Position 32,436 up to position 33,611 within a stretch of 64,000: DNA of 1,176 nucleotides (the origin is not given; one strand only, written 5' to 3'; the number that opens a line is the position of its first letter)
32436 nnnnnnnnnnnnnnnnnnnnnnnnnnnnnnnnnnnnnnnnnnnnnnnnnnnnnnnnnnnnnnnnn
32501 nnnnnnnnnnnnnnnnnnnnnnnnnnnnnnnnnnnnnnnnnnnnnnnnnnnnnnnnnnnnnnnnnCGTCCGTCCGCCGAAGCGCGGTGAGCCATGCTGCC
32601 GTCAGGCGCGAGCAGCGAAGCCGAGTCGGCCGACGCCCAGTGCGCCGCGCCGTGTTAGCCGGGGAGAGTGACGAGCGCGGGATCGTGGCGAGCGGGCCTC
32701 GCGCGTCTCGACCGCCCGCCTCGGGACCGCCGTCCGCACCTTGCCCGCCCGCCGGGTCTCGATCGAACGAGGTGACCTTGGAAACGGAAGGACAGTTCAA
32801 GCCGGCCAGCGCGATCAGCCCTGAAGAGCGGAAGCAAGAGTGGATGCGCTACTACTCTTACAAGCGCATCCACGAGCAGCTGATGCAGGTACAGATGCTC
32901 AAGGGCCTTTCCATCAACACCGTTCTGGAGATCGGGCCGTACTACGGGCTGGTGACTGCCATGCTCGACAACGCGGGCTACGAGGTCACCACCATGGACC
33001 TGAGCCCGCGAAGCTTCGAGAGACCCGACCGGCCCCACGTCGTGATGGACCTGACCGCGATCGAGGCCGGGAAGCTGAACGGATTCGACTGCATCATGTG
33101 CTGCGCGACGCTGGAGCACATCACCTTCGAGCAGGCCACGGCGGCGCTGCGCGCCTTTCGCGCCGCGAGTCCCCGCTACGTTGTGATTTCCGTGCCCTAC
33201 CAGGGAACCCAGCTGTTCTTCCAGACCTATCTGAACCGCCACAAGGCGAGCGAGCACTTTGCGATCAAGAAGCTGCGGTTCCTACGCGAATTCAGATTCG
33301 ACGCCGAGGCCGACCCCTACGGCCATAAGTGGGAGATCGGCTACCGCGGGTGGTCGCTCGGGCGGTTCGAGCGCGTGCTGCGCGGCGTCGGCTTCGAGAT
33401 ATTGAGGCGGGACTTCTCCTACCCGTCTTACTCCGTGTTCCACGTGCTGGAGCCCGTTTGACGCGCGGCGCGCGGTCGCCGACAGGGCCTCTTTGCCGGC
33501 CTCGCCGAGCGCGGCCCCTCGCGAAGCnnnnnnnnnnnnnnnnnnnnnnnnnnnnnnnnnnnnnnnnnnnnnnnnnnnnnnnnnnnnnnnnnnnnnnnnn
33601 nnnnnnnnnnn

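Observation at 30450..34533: Lower-GC ~3.7 kb insertion between lptF and pepA: two SAM methyltransferases, two secreted proteins and a lipoprotein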

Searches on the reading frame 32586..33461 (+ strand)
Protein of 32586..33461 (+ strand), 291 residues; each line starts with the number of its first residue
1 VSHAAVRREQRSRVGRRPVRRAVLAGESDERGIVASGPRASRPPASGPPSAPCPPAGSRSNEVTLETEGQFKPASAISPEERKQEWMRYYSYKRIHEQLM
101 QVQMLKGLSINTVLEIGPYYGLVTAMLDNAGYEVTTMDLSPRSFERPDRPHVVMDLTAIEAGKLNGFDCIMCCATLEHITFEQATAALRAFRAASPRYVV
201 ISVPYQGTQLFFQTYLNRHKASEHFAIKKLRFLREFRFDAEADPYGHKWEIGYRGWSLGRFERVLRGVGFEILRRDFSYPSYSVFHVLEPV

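Call 5: search_protein_families(library=pfam, proteins=[window:32586-33461:+], max_evalue=0.1)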
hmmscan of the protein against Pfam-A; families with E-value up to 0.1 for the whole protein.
window:32586-33461:+ (291 aa): 4 families
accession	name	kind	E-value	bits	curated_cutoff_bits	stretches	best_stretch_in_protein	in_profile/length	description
PF13489.12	Methyltransf_23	-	6.9e-08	32.8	27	1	108-207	21-122/164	Methyltransferase domain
PF08242.18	Methyltransf_12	-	2.5e-06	28.6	30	1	114-193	1-90/98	Methyltransferase domain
PF08241.18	Methyltransf_11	-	9.3e-06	26.6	21.2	1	114-189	1-81/95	Methyltransferase domain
PF13649.12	Methyltransf_25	-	4e-05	24.6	27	1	113-192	1-90/97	Methyltransferase domain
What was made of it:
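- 32778..33461 (+): MT2: a 227-aa cytoplasmic class I SAM-dependent methyltransferase (Methyltransf_23/11-like) from a small, mainly alphaproteobacterial family. PF13489, 32.8 bits against 27; PF08241, 26.6 against 21.2 (call 5).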

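Call 6: search_protein_families(library=ncbifam, proteins=[window:32586-33461:+], max_evalue=0.1)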
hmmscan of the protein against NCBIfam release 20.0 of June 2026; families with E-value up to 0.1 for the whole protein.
window:32586-33461:+ (291 aa): 11 families
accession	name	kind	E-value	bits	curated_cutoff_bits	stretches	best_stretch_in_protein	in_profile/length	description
NF041255.1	mycofact_MftM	equivalog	8.6e-05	22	200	1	111-206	141-244/289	mycofactocin oligosaccharide methyltransferase MftM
TIGR04074.1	bacter_Hen1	equivalog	0.0004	19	340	1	162-215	351-405/462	3' terminal RNA ribose 2'-O-methyltransferase Hen1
TIGR02021.1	BchM-ChlM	equivalog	0.0037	16.7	158.9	1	95-207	40-159/218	magnesium protoporphyrin IX methyltransferase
NF043040.1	corrin_prot_MT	hypoth_equivalog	0.005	16.3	180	1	86-191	18-135/216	corrinoid protein-associated methyltransferase CpaM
NF000499.2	Erm23S_rRNA_broad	equivalog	0.014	14.8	212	0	108-145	22-59/244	23S ribosomal RNA methyltransferase Erm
TIGR01983.1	UbiG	equivalog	0.024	14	102.95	1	95-184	37-134/228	bifunctional 2-polyprenyl-6-hydroxyphenol methylase/3-demethylubiquinol 3-O-methyltransferase UbiG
TIGR03587.1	Pse_Me-ase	hypoth_equivalog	0.037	14.1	112.05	1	109-205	43-144/204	pseudaminic acid biosynthesis-associated methylase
NF008405.0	PRK11207.1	equivalog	0.037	13.5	218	1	83-160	6-81/198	tellurite resistance methyltransferase TehB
NF008992.0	PRK12335.1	equivalog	0.045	12.9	303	1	85-145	100-158/289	SAM-dependent methyltransferase TehB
TIGR04371.1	methyltran_NanM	subfamily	0.05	13.1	44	1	100-139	140-181/273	putative sugar O-methyltransferase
TIGR00537.1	hemK_rel_arch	hypoth_equivalog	0.077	12.7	87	0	99-143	9-53/179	HemK2/MTQ2 family protein methyltransferase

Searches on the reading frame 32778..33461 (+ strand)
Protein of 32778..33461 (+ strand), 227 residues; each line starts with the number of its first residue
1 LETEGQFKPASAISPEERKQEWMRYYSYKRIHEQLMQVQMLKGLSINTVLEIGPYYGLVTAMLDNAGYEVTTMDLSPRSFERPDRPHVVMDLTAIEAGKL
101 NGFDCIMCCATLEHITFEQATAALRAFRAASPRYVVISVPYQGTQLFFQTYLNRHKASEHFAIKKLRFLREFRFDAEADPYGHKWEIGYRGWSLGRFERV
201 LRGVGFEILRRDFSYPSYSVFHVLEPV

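Call 17: search_solved_structures(query=window:32778-33461:+, max_evalue=1, show_alignments=2)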
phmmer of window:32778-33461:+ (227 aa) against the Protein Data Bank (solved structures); distinct sequences matched with E-value up to 1: 1.
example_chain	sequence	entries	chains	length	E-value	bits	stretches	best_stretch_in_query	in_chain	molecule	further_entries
7zgt_A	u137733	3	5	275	0.31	14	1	37-114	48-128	Methyltransferase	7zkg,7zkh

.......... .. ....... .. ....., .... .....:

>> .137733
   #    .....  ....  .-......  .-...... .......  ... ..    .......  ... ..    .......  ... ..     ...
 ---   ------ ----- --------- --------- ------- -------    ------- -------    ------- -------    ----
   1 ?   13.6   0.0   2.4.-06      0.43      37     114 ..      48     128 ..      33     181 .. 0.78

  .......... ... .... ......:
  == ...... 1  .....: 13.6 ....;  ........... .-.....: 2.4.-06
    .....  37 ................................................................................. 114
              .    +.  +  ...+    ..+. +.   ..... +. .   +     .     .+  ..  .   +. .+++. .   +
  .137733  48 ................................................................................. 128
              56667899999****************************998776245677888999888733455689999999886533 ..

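Call 19: find_homologous_proteins(query=window:32778-33461:+)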
Query window:32778-33461:+ (227 aa): 117 proteins with E <= 0.001 among 412 candidates.
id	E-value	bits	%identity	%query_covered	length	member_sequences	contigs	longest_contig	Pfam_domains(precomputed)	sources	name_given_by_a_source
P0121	1.2e-151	521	100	100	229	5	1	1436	PF13489.13,PF08241.19,PF08242.19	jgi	jgi:hypothetical protein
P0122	1.1e-114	400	77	99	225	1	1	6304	PF13489.13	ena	-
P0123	4.1e-109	382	75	98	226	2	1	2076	PF13489.13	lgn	-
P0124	5.7e-108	378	81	90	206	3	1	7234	PF13489.13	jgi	jgi:hypothetical protein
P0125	3.1e-107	376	72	98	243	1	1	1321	PF13489.13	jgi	jgi:hypothetical protein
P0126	1.1e-105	370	72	98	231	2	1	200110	PF13489.13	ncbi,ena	-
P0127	8.0e-105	368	70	98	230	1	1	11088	PF13489.13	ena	-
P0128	2.3e-100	353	68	98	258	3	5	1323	-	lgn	-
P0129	6.8e-100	351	69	98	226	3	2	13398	PF13489.13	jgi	jgi:hypothetical protein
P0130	4.3e-99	349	70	98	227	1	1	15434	PF13489.13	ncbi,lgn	ncbi:MAG: class I SAM-dependent methyltransferase [Alphaproteobacteria bacterium]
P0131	1.7e-98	347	69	98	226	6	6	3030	PF13489.13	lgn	-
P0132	3.5e-97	343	68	96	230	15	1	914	PF13489.13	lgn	-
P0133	3.6e-97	343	70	96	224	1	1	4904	PF13489.13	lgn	-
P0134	1.3e-95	338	68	98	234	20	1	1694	PF13489.13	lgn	-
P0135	4.0e-95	336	69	96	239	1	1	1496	PF13489.13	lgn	-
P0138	6.2e-93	329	66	96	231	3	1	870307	-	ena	-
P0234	7.7e-39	152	42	91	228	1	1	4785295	-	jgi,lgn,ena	-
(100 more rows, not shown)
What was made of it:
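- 32778..33461 (+): 117 homologues, all about 210-270 aa (call 19).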

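Call 20: find_encoding_contigs(protein=P0126, flank=8000, max_places=2)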
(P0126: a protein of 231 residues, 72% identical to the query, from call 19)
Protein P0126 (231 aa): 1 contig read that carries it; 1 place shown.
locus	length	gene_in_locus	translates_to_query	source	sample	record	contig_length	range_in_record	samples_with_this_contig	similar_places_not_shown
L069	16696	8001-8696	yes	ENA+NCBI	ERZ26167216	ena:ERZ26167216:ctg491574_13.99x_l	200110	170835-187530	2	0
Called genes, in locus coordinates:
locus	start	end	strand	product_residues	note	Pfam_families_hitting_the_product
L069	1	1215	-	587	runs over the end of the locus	PF00115:COX1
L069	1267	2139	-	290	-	PF00116:COX2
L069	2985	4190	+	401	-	PF00266:Aminotran_5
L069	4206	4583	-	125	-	PF00903:Glyoxalase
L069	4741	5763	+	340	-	PF16868:NMT1_3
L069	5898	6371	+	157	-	-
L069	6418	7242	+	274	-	PF06808:DctM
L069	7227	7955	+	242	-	-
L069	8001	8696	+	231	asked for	PF13489:Methyltransf_23 (weak)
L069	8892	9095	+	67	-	PF00313:CSD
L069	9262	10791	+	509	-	PF00501:AMP-binding, PF13193:AMP-binding_C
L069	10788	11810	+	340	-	PF06258:Mito_fiss_Elm1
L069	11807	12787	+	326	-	PF02558:ApbA, PF08546:ApbA_C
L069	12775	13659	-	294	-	PF13580:SIS_2, PF22645:GKRP_SIS_N, PF01380:SIS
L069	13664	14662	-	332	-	PF00144:Beta-lactamase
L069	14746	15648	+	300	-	PF01869:BcrAD_BadFG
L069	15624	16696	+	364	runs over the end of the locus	PF01979:Amidohydro_1, PF07969:Amidohydro_3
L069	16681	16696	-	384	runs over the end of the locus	PF07075:NamZ_N, PF20732:NamZ_C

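Call 21: find_encoding_contigs(protein=P0138, flank=8000, max_places=2)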
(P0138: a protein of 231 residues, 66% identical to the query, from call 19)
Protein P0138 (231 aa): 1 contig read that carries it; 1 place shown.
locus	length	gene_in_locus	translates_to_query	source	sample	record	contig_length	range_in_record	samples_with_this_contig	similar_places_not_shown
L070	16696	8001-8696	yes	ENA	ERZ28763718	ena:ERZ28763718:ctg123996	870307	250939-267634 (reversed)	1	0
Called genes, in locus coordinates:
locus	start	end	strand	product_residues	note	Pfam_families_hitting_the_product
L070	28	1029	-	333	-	-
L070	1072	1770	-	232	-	PF16694:Cytochrome_P460 (weak)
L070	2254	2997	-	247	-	PF01135:PCMT (weak), PF02384:N6_Mtase, PF05175:MTS, PF01170:UPF0020 (faint), PF02475:TRM5-TYW2_MTfase (weak), PF06325:PrmA (faint), PF13649:Methyltransf_25, PF13847:Methyltransf_31, +1 more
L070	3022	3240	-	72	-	PF09413:DUF2007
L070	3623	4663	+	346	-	PF00348:polyprenyl_synt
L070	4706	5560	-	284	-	PF04909:Amidohydro_2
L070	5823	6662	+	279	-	PF08241:Methyltransf_11, PF08242:Methyltransf_12, PF13649:Methyltransf_25, PF13847:Methyltransf_31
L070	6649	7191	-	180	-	PF13302:Acetyltransf_3, PF13523:Acetyltransf_8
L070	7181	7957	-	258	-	PF03848:TehB (weak), PF05401:NodS, PF13489:Methyltransf_23, PF13847:Methyltransf_31, PF08241:Methyltransf_11, PF08242:Methyltransf_12, PF13649:Methyltransf_25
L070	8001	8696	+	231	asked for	-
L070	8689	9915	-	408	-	PF00266:Aminotran_5, PF22580:KYNU_C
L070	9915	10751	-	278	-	PF13578:Methyltransf_24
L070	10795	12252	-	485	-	PF07969:Amidohydro_3, PF01979:Amidohydro_1 (weak)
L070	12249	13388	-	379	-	PF00291:PALP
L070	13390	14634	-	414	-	PF01321:Creatinase_N, PF00557:Peptidase_M24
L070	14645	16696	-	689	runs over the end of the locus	PF00724:Oxidored_FMN, PF00070:Pyr_redox (faint), PF07992:Pyr_redox_2, PF12831:FAD_oxidored (weak), PF13450:NAD_binding_8, PF22620:OYE-like_second_a-b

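Call 22: find_encoding_contigs(protein=P0234, flank=8000, max_places=2)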
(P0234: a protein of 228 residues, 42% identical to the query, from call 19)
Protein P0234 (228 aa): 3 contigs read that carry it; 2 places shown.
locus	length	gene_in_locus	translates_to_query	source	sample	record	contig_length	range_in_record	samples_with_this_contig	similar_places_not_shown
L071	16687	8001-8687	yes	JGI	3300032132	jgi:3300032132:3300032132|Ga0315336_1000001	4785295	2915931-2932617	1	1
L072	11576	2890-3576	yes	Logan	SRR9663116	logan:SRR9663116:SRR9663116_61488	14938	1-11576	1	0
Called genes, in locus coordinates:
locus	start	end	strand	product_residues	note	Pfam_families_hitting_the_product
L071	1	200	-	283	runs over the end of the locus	PF04909:Amidohydro_2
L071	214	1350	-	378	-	PF02771:Acyl-CoA_dh_N, PF02770:Acyl-CoA_dh_M, PF00441:Acyl-CoA_dh_1, PF08028:Acyl-CoA_dh_2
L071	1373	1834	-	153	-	PF11695:DUF3291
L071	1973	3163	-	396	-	PF00108:Thiolase_N, PF02803:Thiolase_C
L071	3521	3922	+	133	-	-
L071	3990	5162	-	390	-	PF02771:Acyl-CoA_dh_N, PF02770:Acyl-CoA_dh_M, PF00441:Acyl-CoA_dh_1, PF08028:Acyl-CoA_dh_2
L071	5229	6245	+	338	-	PF00487:FA_desaturase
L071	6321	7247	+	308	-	PF01210:NAD_Gly3P_dh_N (weak), PF02558:ApbA, PF02737:3HCDH_N (weak), PF03446:NAD_binding_2 (faint), PF03721:UDPG_MGDP_dh_N (weak), PF03807:F420_oxidored (weak), PF08546:ApbA_C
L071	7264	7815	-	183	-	-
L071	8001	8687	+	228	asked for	-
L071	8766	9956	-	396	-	PF00072:Response_reg, PF00990:GGDEF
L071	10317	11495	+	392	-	PF01546:Peptidase_M20, PF07687:M20_dimer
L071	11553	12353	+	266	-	PF01261:AP_endonuc_2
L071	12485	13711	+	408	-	PF10098:DUF2336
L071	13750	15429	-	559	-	PF01979:Amidohydro_1 (faint), PF07969:Amidohydro_3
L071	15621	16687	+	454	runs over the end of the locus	PF00120:Gln-synt_C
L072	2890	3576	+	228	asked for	-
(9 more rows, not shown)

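Call 38: search_solved_structures(query=A3, max_evalue=1, show_alignments=1)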
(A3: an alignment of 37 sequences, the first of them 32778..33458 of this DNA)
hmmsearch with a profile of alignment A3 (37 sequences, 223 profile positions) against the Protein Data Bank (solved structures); distinct sequences matched with E-value up to 1: 28.
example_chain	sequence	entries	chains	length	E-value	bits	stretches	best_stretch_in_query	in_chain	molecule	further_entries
3cc8_A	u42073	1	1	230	9.3e-06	28.4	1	33-133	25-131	Putative methyltransferase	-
3jwi_A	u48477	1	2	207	0.0013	21.4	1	31-157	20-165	Methyltransferase type 12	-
3e23_A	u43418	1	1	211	0.0017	21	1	34-122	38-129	uncharacterized protein RPA2492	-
7zgt_A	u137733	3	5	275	0.002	20.8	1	35-103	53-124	Methyltransferase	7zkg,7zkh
4kdr_A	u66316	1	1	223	0.0022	20.7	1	40-110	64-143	3-demethylubiquinone-9 3-methyltransferase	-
5dpm_A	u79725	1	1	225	0.0022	20.7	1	40-110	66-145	Ubiquinone biosynthesis O-methyltransferase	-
9gdj_A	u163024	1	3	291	0.0023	20.6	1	35-103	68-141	Methyltransferase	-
4kdc_A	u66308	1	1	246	0.0026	20.4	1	40-110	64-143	3-demethylubiquinone-9 3-methyltransferase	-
3mgg_A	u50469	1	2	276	0.0039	19.9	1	40-119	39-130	Methyltransferase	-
5h02_A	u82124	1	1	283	0.011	18.4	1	31-108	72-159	Glycine sarcosine N-methyltransferase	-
5gwx_A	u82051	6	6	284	0.011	18.4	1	31-108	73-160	Glycine sarcosine N-methyltransferase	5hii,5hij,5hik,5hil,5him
9icz_A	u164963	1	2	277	0.025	17.2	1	38-103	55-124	S-adenosylmethionine (SAM)-dependent methyltransferase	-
1r74_A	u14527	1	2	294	0.026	17.2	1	10-74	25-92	Glycine N-methyltransferase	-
12yi_A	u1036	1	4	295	0.026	17.1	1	10-74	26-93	Glycine N-methyltransferase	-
2azt_A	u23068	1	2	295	0.026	17.1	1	10-74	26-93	Glycine N-methyltransferase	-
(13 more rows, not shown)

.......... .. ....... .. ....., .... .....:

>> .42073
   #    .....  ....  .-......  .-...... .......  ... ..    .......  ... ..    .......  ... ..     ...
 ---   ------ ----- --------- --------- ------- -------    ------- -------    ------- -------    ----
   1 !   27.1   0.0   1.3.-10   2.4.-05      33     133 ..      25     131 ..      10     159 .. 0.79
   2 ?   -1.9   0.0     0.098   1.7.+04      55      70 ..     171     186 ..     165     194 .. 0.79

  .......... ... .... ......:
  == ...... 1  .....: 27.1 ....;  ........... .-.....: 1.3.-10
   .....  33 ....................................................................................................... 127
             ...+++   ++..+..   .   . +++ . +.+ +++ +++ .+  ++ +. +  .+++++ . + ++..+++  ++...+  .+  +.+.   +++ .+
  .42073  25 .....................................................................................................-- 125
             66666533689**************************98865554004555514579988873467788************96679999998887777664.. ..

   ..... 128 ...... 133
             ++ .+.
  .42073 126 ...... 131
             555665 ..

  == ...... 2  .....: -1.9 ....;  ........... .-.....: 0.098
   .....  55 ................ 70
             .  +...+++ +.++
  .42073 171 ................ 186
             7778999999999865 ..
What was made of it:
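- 32778..33461 (+): The best PDB profile hit is the generic methyltransferase 3CC8, E 9e-6 (call 38).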

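Call 71: search_dna_similar(query=window:32778-33461:+, collection=plasmids, mode=protein, max_rows=10)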
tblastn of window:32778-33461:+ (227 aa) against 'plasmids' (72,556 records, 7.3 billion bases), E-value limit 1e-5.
No match.
